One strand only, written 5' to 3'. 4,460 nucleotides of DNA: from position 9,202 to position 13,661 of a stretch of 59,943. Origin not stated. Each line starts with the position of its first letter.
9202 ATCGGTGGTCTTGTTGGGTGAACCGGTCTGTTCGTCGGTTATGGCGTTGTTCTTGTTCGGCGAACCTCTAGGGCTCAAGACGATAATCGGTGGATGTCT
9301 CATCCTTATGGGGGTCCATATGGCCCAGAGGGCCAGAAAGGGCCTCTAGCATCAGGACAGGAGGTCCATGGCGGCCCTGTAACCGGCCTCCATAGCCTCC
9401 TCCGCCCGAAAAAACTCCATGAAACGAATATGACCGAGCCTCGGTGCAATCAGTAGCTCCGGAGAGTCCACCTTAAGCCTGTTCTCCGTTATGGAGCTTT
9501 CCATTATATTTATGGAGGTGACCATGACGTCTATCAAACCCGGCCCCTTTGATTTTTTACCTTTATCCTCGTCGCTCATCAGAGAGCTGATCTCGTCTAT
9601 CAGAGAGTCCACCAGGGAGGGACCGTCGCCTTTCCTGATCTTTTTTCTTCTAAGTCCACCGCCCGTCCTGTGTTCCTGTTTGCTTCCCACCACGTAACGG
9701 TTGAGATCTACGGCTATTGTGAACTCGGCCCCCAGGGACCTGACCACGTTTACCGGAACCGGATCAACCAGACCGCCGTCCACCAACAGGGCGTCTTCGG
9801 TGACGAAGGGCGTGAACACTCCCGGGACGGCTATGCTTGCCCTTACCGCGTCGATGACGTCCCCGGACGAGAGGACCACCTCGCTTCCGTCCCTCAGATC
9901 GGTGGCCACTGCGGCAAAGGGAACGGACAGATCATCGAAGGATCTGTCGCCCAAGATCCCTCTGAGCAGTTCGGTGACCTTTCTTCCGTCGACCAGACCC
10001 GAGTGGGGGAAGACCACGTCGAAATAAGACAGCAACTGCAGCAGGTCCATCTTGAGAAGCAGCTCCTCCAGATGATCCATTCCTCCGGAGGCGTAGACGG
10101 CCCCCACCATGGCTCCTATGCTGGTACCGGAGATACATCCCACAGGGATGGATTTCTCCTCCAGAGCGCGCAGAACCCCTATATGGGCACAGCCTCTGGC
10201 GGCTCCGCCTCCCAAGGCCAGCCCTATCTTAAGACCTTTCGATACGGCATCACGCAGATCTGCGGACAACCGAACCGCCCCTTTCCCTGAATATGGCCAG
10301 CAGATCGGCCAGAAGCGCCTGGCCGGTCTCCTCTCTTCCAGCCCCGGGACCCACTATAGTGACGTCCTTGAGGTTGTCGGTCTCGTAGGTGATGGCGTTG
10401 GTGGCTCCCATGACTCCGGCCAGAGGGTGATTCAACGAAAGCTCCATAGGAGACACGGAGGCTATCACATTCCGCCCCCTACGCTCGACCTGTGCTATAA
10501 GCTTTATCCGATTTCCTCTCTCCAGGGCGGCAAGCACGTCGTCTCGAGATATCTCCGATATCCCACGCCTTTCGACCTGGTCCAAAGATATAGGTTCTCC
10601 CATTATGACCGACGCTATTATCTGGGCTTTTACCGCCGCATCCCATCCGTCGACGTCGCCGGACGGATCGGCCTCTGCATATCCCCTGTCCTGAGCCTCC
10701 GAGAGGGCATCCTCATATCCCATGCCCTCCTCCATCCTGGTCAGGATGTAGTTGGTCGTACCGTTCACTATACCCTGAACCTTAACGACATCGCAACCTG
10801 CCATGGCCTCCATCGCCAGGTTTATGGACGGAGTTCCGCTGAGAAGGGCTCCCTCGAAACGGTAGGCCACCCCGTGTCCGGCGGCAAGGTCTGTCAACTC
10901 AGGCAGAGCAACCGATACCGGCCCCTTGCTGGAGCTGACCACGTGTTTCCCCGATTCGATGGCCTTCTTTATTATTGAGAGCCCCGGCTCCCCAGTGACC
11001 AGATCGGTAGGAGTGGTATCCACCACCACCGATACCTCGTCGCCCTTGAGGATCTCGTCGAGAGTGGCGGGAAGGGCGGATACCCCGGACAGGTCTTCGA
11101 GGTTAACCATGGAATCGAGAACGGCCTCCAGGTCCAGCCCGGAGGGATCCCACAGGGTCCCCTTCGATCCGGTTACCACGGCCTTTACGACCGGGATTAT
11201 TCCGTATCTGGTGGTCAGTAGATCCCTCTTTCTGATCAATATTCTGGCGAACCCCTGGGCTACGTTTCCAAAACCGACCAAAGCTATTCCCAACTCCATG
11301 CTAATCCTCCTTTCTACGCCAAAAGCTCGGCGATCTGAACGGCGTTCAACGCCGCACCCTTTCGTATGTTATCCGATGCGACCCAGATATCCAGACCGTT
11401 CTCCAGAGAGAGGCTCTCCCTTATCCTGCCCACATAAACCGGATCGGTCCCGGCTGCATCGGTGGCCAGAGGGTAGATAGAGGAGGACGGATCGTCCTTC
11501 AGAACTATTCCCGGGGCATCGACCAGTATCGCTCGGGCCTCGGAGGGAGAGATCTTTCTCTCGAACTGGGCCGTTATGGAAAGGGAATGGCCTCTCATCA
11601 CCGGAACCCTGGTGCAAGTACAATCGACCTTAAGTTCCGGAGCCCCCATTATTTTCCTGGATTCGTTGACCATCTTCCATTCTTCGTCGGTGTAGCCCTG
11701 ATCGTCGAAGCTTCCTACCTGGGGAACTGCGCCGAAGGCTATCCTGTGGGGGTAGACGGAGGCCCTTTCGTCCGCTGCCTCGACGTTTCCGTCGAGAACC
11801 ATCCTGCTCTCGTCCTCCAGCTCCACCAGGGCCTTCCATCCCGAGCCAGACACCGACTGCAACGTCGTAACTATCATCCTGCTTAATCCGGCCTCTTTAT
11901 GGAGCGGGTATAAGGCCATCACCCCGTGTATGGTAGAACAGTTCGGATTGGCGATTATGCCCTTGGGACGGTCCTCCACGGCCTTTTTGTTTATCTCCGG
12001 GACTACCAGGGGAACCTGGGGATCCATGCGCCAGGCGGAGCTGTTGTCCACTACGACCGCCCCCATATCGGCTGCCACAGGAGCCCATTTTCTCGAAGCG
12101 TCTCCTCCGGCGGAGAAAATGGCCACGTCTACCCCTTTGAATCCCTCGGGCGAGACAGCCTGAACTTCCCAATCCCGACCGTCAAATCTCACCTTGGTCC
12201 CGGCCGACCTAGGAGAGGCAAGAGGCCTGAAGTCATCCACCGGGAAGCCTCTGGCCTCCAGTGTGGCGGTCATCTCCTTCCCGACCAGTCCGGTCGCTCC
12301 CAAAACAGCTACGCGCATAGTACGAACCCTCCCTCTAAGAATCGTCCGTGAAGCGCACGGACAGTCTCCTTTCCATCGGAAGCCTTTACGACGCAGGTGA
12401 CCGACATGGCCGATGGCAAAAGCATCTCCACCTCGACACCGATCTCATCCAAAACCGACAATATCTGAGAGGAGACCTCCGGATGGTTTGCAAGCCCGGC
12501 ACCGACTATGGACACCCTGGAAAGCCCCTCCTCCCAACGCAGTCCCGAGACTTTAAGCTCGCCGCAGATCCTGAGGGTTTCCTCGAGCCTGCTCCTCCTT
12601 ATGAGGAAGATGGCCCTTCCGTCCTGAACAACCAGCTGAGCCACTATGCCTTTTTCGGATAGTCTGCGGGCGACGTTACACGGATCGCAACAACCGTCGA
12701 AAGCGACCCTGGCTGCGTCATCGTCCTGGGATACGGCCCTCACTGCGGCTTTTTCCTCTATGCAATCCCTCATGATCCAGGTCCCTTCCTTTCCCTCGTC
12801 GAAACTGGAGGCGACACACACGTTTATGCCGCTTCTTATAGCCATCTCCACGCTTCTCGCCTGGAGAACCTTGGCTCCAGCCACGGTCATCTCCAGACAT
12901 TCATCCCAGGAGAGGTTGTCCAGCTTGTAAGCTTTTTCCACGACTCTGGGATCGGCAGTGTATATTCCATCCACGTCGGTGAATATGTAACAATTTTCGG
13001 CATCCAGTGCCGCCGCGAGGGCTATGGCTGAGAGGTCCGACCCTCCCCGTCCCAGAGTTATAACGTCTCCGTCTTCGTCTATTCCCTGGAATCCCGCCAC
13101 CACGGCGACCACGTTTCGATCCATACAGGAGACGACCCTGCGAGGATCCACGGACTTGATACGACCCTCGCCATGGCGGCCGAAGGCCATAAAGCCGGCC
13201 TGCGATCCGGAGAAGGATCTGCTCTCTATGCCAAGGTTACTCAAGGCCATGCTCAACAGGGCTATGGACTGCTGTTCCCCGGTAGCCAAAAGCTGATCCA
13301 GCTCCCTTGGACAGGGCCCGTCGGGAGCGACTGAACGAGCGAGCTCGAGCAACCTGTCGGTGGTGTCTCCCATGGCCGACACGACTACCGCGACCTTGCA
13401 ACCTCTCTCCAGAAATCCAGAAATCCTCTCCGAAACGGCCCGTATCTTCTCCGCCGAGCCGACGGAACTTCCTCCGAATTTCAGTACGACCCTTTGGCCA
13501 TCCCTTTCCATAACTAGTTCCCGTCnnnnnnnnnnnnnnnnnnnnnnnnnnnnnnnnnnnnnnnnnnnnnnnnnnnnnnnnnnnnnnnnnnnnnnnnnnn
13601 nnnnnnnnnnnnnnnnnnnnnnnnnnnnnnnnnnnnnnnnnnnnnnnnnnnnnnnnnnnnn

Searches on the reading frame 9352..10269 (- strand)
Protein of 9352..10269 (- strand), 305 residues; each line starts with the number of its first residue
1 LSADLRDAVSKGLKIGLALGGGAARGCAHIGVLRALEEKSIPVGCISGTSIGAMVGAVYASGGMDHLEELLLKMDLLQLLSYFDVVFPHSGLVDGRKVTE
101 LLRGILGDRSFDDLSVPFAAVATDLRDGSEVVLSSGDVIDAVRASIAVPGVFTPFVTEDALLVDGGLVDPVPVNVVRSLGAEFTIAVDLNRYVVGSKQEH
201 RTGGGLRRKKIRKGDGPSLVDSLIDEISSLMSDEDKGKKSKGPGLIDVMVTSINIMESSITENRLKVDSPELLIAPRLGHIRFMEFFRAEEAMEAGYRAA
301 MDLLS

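Call 4: search_protein_families(library=pfam, proteins=[window:9352-10269:-], max_evalue=0.01)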
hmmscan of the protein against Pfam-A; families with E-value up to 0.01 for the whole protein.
window:9352-10269:- (305 aa): 1 family
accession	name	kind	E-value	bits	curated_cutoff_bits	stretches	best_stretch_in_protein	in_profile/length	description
PF01734.28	Patatin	-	6.6e-31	108.4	27.7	1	17-175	1-189/191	Patatin-like phospholipase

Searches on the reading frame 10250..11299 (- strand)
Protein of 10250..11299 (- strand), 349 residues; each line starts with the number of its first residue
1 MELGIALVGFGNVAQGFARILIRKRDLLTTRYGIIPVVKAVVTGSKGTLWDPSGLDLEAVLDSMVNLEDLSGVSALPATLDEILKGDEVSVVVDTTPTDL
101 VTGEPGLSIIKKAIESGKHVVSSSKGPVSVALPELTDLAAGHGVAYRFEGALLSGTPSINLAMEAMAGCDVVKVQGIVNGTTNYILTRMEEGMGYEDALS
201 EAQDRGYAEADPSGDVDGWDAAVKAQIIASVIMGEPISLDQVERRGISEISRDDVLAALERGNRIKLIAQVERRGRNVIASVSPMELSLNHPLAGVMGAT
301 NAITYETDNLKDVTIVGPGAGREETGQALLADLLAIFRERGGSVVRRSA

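Call 4: search_protein_families(library=pfam, proteins=[window:10250-11299:-], max_evalue=0.01)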
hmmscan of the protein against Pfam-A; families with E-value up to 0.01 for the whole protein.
window:10250-11299:- (349 aa): 2 families
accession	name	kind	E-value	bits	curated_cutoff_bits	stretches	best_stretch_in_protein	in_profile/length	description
PF00742.24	Homoserine_dh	-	2.3e-58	197.3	22.9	1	157-334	1-173/173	Homoserine dehydrogenase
PF03447.22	NAD_binding_3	-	5.6e-07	30.7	24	1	9-149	1-116/116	Homoserine dehydrogenase, NAD binding domain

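Call 69: search_protein_families(library=ncbifam, proteins=[window:10250-11299:-], max_evalue=1e-10)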
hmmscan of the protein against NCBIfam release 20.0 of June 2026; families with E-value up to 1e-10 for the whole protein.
window:10250-11299:- (349 aa): 7 families
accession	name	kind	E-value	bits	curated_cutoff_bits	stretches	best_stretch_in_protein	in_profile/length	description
NF004912.0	PRK06270.1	equivalog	5.6e-110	368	373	1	2-339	3-339/343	homoserine dehydrogenase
NF004976.0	PRK06349.1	subfamily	4.3e-76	256.7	205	1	2-340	4-322/430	homoserine dehydrogenase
NF006235.0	PRK08374.1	equivalog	3e-66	223.8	451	1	1-334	1-326/336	homoserine dehydrogenase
NF005290.0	PRK06813.1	equivalog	3.3e-60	203.9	286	1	1-340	1-340/346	homoserine dehydrogenase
NF005002.0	PRK06392.1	equivalog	1e-31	110.1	296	1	3-335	4-323/329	homoserine dehydrogenase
NF006959.0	PRK09436.1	equivalog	4.1e-29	101.2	726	1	3-244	466-701/819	bifunctional aspartate kinase/homoserine dehydrogenase I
NF007003.0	PRK09466.1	subfamily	3.7e-22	78.6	582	1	2-338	458-808/810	bifunctional aspartate kinase/homoserine dehydrogenase II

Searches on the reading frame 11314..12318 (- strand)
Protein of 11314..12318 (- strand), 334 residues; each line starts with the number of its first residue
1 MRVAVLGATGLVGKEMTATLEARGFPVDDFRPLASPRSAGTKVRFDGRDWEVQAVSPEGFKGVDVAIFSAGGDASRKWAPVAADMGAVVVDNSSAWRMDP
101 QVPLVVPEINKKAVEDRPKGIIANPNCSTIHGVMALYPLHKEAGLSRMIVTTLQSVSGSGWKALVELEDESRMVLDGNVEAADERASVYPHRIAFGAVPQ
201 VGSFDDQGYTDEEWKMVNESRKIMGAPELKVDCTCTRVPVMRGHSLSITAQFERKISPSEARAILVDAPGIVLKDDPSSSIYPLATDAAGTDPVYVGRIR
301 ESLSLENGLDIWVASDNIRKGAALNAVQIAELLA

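Call 4: search_protein_families(library=pfam, proteins=[window:11314-12318:-], max_evalue=0.01)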
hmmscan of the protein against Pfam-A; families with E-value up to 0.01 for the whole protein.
window:11314-12318:- (334 aa): 2 families
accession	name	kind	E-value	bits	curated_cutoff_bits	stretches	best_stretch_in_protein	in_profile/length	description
PF02774.23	Semialdhyde_dhC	-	2.6e-46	158.5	26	1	136-320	1-184/184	Semialdehyde dehydrogenase, dimerisation domain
PF01118.30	Semialdhyde_dh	-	3.8e-33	114.9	26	1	2-115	1-119/121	Semialdehyde dehydrogenase, NAD binding domain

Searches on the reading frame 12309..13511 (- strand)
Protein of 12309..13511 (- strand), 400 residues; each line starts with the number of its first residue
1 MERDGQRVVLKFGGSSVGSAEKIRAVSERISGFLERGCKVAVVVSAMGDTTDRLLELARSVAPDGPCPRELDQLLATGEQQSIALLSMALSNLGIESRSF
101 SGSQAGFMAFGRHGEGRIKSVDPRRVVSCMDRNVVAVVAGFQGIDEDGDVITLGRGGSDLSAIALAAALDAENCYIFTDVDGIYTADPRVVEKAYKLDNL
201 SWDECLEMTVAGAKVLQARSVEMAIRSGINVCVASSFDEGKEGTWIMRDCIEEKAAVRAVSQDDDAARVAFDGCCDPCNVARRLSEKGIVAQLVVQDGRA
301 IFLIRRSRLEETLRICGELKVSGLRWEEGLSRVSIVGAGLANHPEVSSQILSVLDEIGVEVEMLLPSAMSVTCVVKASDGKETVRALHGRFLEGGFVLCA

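Call 4: search_protein_families(library=pfam, proteins=[window:12309-13511:-], max_evalue=0.01)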
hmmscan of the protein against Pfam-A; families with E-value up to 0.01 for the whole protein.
window:12309-13511:- (400 aa): 4 families
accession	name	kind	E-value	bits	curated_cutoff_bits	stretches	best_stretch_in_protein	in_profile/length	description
PF00696.33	AA_kinase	-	1.6e-51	175.8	24.9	1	7-235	2-234/234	Amino acid kinase family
PF22468.2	ACT_9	-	4.9e-14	52.3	27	1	333-391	1-61/61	ACT domain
PF13840.12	ACT_7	-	2.9e-08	33.9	27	1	327-388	3-64/65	ACT domain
PF20194.3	DUF6557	-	0.0074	17.3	27.8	0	172-223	64-113/144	Family of unknown function (DUF6557)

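Call 6: search_protein_families(library=ncbifam, proteins=[window:12309-13511:-], max_evalue=1)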
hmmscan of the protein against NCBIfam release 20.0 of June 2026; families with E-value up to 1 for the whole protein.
window:12309-13511:- (400 aa): 31 families (the best 25 are shown)
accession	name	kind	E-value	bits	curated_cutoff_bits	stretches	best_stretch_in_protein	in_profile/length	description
NF005154.0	PRK06635.1-2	equivalog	3.5e-116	388.9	376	1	7-391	3-402/407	aspartate kinase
NF005155.0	PRK06635.1-4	equivalog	1.4e-113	380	346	1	8-391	4-401/407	aspartate kinase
NF005153.0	PRK06635.1-1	equivalog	5e-106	355.2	585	1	7-391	3-405/421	aspartate kinase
NF005656.0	PRK07431.1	equivalog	7.9e-106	354.9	657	1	8-391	4-409/587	aspartate kinase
TIGR00657.1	asp_kinases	subfamily_domain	2.2e-103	346.7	208.7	2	68-392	103-441/442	aspartate kinase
TIGR00656.1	asp_kin_monofn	equivalog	1.5e-100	337.1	402.25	1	8-393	4-406/407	aspartate kinase, monofunctional class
NF005156.0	PRK06635.1-5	equivalog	4.2e-99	332.1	594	1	7-391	3-400/411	aspartate kinase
NF006459.0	PRK08841.1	equivalog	4.9e-88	295.8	535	1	8-392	6-379/395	aspartate kinase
NF005161.0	PRK06635.2-5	equivalog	6.5e-86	288.7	586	1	6-391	4-400/402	aspartate kinase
NF006068.0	PRK08210.1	equivalog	7e-82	275.7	474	1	8-392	4-401/405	aspartate kinase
NF004938.0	PRK06291.1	equivalog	1.2e-71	241.8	528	2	68-393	119-463/468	aspartate kinase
NF005157.0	PRK06635.2-1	equivalog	8.9e-64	215.8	832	1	7-389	4-397/401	aspartate kinase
NF006959.0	PRK09436.1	equivalog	2.9e-59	200.9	726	2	70-392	117-460/819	bifunctional aspartate kinase/homoserine dehydrogenase I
NF006570.0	PRK09084.1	equivalog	6.6e-57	193.6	455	3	69-263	110-306/452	lysine-sensitive aspartokinase 3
NF005158.0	PRK06635.2-2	equivalog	3.6e-56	190.8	717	1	8-388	4-395/401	aspartate kinase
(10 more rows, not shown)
